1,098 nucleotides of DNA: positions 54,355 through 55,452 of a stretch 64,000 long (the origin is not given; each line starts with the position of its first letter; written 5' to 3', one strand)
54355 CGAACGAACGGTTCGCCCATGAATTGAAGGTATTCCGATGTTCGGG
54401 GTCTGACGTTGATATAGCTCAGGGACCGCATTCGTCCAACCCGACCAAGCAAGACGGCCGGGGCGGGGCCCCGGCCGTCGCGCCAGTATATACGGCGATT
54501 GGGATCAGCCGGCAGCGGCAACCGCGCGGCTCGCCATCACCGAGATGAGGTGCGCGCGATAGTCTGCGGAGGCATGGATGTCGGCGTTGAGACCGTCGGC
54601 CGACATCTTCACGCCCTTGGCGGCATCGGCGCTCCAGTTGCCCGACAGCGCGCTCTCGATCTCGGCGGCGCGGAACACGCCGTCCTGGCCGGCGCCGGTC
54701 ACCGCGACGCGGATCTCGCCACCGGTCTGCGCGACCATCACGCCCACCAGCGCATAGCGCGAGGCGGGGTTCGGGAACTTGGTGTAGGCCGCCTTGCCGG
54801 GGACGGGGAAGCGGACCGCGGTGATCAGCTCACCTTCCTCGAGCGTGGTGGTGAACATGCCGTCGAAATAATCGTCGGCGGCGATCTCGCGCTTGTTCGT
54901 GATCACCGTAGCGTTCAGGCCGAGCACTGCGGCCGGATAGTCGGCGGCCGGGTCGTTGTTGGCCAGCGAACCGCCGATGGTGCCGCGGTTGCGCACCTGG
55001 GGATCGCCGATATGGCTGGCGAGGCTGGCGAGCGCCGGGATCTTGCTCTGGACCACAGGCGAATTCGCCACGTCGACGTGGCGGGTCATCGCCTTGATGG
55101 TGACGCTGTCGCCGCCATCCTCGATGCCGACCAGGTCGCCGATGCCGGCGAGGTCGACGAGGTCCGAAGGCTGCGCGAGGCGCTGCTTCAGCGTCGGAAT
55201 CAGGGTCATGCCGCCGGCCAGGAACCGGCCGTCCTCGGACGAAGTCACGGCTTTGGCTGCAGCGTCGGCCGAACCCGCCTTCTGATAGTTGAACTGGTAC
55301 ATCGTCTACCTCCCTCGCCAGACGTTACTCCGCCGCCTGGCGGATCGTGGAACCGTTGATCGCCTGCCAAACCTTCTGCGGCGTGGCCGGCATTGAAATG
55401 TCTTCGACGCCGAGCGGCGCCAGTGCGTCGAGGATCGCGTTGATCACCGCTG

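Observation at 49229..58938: Complete form II cox-like cluster with split xdhC, a molybdopterin-binding/MocA fusion, and serial ATGA translational coupling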

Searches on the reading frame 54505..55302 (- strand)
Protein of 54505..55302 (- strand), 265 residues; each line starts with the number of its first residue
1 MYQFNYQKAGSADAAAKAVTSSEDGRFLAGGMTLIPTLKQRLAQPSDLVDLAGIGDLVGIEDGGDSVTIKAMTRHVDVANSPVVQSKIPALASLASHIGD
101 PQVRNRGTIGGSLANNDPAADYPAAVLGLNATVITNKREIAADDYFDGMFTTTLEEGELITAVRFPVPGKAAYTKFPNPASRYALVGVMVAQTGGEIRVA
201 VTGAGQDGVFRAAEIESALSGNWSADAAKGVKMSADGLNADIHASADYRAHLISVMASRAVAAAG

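Call 4: search_protein_families(library=pfam, proteins=[window:54505-55302:-], max_evalue=0.01)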
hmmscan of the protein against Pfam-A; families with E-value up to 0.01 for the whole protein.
window:54505-55302:- (265 aa): 2 families
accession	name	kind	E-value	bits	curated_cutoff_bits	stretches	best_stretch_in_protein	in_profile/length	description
PF00941.27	FAD_binding_5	-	1.3e-45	155.7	27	1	3-167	2-169/170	FAD binding domain in molybdopterin dehydrogenase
PF03450.22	CO_deh_flav_C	-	1.2e-05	25.8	25.5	1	172-262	2-100/102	CO dehydrogenase flavoprotein C-terminal domain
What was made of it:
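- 54505..55302 (-): coxM: FAD-binding medium subunit, 265 aa. PF00941, E 1.3e-45, and PF03450 (call 4).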

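Call 5: search_protein_families(library=ncbifam, proteins=[window:54505-55302:-], max_evalue=0.01)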
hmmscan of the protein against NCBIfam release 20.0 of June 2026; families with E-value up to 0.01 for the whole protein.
window:54505-55302:- (265 aa): 7 families
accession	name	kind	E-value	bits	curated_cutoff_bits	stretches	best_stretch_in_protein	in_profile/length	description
NF041019.1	glyceraldDH_beta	equivalog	1.7e-64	217.7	350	1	3-262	5-278/280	glyceraldehyde dehydrogenase subunit beta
NF043083.1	XdhB_XDHase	equivalog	6.1e-30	104.3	310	1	1-264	1-283/289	xanthine dehydrogenase subunit XdhB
TIGR03195.1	4hydrxCoA_B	equivalog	4.2e-25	88.5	404.55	2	3-116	4-117/321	4-hydroxybenzoyl-CoA reductase subunit beta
NF007427.0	PRK09971.1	equivalog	7.5e-25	87.7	287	1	1-263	1-282/292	xanthine dehydrogenase FAD-binding subunit XdhB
TIGR02963.1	xanthine_xdhA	equivalog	1.4e-18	66.8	467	1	17-256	206-460/468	xanthine dehydrogenase small subunit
TIGR03199.1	pucC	equivalog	5.9e-14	52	306.05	1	22-169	14-161/264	xanthine dehydrogenase subunit C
TIGR03312.1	Se_sel_red_FAD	hypoth_equivalog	9.4e-06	25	241.5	1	57-223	53-213/257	molybdopterin-dependent oxidoreductase FAD-binding subunit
